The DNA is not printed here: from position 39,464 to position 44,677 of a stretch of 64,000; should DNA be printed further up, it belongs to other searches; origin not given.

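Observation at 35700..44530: Bacterial-type AddBA-like helicase-nuclease operon in an archaeal context, with iron-staple nuclease domains on both subunits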

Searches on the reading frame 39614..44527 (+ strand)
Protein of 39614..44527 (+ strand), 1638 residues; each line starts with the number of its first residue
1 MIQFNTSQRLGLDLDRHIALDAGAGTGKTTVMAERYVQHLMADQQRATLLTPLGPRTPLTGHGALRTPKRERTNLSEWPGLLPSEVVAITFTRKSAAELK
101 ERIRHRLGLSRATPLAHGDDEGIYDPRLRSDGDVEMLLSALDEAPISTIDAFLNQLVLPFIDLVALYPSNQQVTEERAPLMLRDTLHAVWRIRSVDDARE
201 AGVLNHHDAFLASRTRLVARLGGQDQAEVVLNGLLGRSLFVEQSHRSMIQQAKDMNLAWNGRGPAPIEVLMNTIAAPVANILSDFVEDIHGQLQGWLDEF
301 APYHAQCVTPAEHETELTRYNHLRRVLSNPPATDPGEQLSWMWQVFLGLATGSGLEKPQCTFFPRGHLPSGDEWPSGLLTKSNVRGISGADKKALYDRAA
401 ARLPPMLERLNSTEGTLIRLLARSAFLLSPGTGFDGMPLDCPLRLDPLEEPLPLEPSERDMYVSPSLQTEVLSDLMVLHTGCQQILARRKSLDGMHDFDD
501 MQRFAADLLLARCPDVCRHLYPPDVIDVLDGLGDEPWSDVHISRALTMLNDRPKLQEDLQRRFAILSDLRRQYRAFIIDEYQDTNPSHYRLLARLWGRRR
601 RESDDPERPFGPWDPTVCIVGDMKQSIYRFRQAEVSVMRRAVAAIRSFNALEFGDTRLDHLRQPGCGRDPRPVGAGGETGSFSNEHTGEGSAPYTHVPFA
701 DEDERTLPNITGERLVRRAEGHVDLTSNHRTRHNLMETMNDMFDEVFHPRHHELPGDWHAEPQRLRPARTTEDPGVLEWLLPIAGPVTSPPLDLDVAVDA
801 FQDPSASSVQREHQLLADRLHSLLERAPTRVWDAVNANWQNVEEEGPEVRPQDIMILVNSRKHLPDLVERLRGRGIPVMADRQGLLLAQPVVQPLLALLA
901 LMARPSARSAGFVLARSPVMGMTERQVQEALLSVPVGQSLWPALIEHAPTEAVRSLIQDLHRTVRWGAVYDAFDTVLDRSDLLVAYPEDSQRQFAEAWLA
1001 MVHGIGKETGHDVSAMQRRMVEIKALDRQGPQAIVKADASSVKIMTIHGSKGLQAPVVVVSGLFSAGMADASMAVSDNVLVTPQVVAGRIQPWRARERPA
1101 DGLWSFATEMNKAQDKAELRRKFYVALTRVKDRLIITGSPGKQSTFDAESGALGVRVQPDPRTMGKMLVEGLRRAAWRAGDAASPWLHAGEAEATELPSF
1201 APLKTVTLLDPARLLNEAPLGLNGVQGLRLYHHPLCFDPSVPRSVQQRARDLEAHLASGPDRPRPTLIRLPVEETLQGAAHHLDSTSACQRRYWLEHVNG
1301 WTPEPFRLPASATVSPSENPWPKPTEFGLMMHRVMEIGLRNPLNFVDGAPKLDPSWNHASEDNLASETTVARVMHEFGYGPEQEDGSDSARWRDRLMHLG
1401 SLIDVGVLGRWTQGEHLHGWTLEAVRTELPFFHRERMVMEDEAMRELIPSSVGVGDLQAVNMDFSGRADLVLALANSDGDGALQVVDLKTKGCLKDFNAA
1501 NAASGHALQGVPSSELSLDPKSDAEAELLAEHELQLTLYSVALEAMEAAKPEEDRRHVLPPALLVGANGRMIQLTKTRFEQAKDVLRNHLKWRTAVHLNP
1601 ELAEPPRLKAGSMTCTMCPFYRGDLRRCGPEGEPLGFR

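Call 3: search_protein_families(library=pfam, proteins=[window:39614-44527:+], max_evalue=0.01)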
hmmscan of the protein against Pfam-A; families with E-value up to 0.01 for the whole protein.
window:39614-44527:+ (1638 aa): 5 families
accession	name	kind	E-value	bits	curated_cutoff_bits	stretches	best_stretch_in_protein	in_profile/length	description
PF00580.27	UvrD-helicase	-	3.3e-31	109.4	23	3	559-640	199-265/271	UvrD/REP helicase N-terminal domain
PF13361.12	UvrD_C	-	4e-16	59.8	25.6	1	1010-1137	257-346/350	UvrD-like helicase C-terminal domain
PF13245.12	AAA_19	-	5.1e-10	40.1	25.1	1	571-631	89-134/134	AAA domain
PF12705.13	PDDEXK_1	-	1.5e-09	38.6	22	1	1282-1494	6-149/247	PD-(D/E)XK nuclease superfamily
PF13538.12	UvrD_C_2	-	2.4e-06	27.7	27.4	0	1044-1061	4-22/52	UvrD-like helicase C-terminal domain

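Call 10: search_protein_families(library=ncbifam, proteins=[window:39614-44527:+], max_evalue=0.01)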
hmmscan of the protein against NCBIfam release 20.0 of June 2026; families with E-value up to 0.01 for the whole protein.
window:39614-44527:+ (1638 aa): 14 families
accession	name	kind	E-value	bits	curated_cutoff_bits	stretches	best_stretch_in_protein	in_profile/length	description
TIGR02785.1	addA_Gpos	equivalog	4.6e-40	137.4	707.65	4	1034-1140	776-880/1234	helicase-exonuclease AddAB subunit AddA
TIGR00609.1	recB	equivalog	1.6e-36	125.9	696.05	3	838-1140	538-814/1175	exodeoxyribonuclease V subunit beta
TIGR02784.1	addA_alphas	equivalog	1.4e-35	123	860.75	2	829-1143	561-874/1138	double-strand break repair helicase AddA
NF010485.0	PRK13909.1-2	equivalog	5.7e-24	84.4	650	3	1033-1140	602-705/909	RecB-like helicase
TIGR01073.1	pcrA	equivalog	1.5e-22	79.7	911.2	2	560-637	197-259/725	DNA helicase PcrA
NF010487.0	PRK13909.1-4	equivalog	1.1e-17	63.6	759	1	1033-1138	602-703/924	RecB-like helicase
NF008128.0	PRK10876.1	equivalog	2.7e-15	55.1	1697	1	567-650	372-442/1181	exodeoxyribonuclease V subunit beta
NF008743.0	PRK11773.1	equivalog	6.9e-15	54.4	965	2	559-642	200-268/720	DNA helicase II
TIGR01075.1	uvrD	equivalog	3.5e-14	52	1144.45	1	557-646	193-267/715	DNA helicase II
TIGR01074.1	rep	equivalog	3.6e-14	52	951.45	2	563-638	197-257/668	DNA helicase Rep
NF008276.0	PRK11054.1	equivalog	5.9e-14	51.5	543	2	1092-1157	618-680/684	DNA helicase IV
NF010484.0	PRK13909.1-1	equivalog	2.9e-13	48.5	1074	2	1031-1147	626-739/945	RecB-like helicase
NF008172.0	PRK10919.1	equivalog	7.8e-09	34.3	1168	1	560-634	195-254/673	DNA helicase Rep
NF010486.0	PRK13909.1-3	equivalog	6e-05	21.2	1109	0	576-634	334-386/921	RecB-like helicase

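Call 11: search_solved_structures(query=window:39614-44527:+, max_evalue=0.001)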
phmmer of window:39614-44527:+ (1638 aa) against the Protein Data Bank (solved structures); distinct sequences matched with E-value up to 0.001: 18.
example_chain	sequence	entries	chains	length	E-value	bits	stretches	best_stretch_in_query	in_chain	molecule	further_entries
3u44_A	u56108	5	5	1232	1.3e-16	62.4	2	722-928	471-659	ATP-dependent helicase/nuclease subunit A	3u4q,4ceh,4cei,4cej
9dci_A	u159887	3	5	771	1.5e-10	42.3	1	565-635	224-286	ATP-dependent DNA helicase UvrD1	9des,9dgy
6ppj_B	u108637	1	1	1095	9.6e-08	33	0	42-119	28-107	UvrD/REP helicase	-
6ppu_B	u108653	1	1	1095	1e-07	32.9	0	42-119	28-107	UvrD/REP helicase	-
6ppr_B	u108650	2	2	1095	1e-07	32.9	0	42-119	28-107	UvrD/REP helicase | DNA 3'-5' helicase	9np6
7sjr_B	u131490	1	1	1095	1.1e-07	32.9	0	42-119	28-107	DNA helicase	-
1w36_B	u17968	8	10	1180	1.7e-07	32.2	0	566-648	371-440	EXODEOXYRIBONUCLEASE V BETA CHAIN | RecBCD enzyme subunit RecB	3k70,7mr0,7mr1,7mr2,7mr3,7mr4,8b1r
8b1t_B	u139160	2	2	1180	1.7e-07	32.2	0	566-648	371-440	RecBCD enzyme subunit RecB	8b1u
5mbv_B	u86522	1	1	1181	1.7e-07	32.2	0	566-648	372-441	RecBCD enzyme subunit RecB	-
6sjb_B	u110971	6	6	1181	1.7e-07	32.2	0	566-648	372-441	RecBCD enzyme subunit RecB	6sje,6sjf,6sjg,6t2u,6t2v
5ld2_B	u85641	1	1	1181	1.7e-07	32.2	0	566-648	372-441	RecBCD enzyme subunit RecB,RecBCD enzyme subunit RecB,RecBCD enzyme subunit RecB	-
1pjr_A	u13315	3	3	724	2.2e-07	31.8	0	32-108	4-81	PCRA | ATP-DEPENDENT HELICASE PCRA | HELICASE PCRA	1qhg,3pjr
4c2u_A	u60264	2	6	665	6.4e-07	30.3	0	61-106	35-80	DNA HELICASE II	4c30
4c2t_A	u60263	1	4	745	1.1e-06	29.6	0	61-106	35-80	DNA HELICASE II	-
1uaa_A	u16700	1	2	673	3.7e-06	27.8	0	570-602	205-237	PROTEIN (ATP-DEPENDENT DNA HELICASE REP.)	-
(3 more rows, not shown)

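Call 14: find_homologous_proteins(query=window:39614-44527:+, max_evalue=0.001)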
Query window:39614-44527:+ (1638 aa): 473 proteins with E <= 0.001 among 8000 candidates; the best 120 are listed.
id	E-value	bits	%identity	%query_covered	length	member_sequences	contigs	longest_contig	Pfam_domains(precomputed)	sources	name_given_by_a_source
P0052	0.0e+0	3752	99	100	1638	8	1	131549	PF13538.13,PF12705.14,PF13361.13,PF13245.13,PF00580.28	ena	-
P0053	0.0e+0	3301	87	100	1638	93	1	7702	PF13538.13,PF12705.14,PF13361.13,PF13245.13,PF00580.28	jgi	jgi:ATP-dependent exoDNAse (exonuclease V) beta subunit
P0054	0.0e+0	3284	86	100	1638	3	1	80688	PF13538.13,PF12705.14,PF13361.13,PF13245.13,PF00580.28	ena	-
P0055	0.0e+0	2940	88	88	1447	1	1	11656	PF13538.13,PF13361.13,PF13245.13,PF00580.28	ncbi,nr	ncbi:MAG: UvrD-helicase domain-containing protein, partial [archaeon]|nr:UvrD-helicase domain-contai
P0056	0.0e+0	2829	75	100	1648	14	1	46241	PF13538.13,PF12705.14,PF13361.13,PF13245.13,PF00580.28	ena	-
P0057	0.0e+0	2818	89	84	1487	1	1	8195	PF13538.13,PF13361.13,PF13245.13,PF00580.28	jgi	-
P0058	0.0e+0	2808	74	100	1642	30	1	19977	PF13538.13,PF12705.14,PF13361.13,PF13245.13,PF00580.28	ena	-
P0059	0.0e+0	2797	75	100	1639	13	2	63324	PF13538.13,PF12705.14,PF13361.13,PF13245.13,PF00580.28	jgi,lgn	jgi:ATP-dependent exoDNAse (exonuclease V) beta subunit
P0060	0.0e+0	2791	74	100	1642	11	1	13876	PF13538.13,PF12705.14,PF13361.13,PF13245.13,PF00580.28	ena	-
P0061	0.0e+0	2766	73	100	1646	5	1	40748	PF13538.13,PF12705.14,PF13361.13,PF13245.13,PF00580.28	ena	-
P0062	0.0e+0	2758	74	100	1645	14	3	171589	PF13538.13,PF12705.14,PF13361.13,PF13245.13,PF00580.28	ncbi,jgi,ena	jgi:ATP-dependent exoDNAse (exonuclease V) beta subunit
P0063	0.0e+0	2733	73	100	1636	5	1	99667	PF13538.13,PF12705.14,PF13361.13,PF13245.13,PF00580.28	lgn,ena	-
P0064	0.0e+0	2691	71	100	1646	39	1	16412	PF13538.13,PF12705.14,PF13361.13,PF13245.13,PF00580.28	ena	-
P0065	0.0e+0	2688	71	100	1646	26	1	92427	PF13538.13,PF12705.14,PF13361.13,PF13245.13,PF00580.28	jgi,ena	-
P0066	0.0e+0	2638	70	100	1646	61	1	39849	PF13538.13,PF12705.14,PF13361.13,PF13245.13,PF00580.28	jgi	jgi:ATP-dependent exoDNAse (exonuclease V) beta subunit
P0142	0.0e+0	1633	47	99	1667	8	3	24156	PF12705.14,PF13361.13,PF13245.13,PF00580.28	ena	-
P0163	0.0e+0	1510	44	100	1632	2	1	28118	PF13538.13,PF12705.14,PF13361.13,PF13245.13,PF00580.28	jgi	-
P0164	0.0e+0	1508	44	100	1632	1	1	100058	PF13538.13,PF12705.14,PF13361.13,PF13245.13,PF00580.28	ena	-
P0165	0.0e+0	1506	44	100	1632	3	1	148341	PF13538.13,PF12705.14,PF13361.13,PF13245.13,PF00580.28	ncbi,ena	-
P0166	0.0e+0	1489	44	100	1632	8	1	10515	PF13538.13,PF12705.14,PF13361.13,PF13245.13,PF00580.28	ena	-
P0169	0.0e+0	1449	43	99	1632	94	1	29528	PF13538.13,PF13361.13,PF13245.13,PF00580.28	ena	-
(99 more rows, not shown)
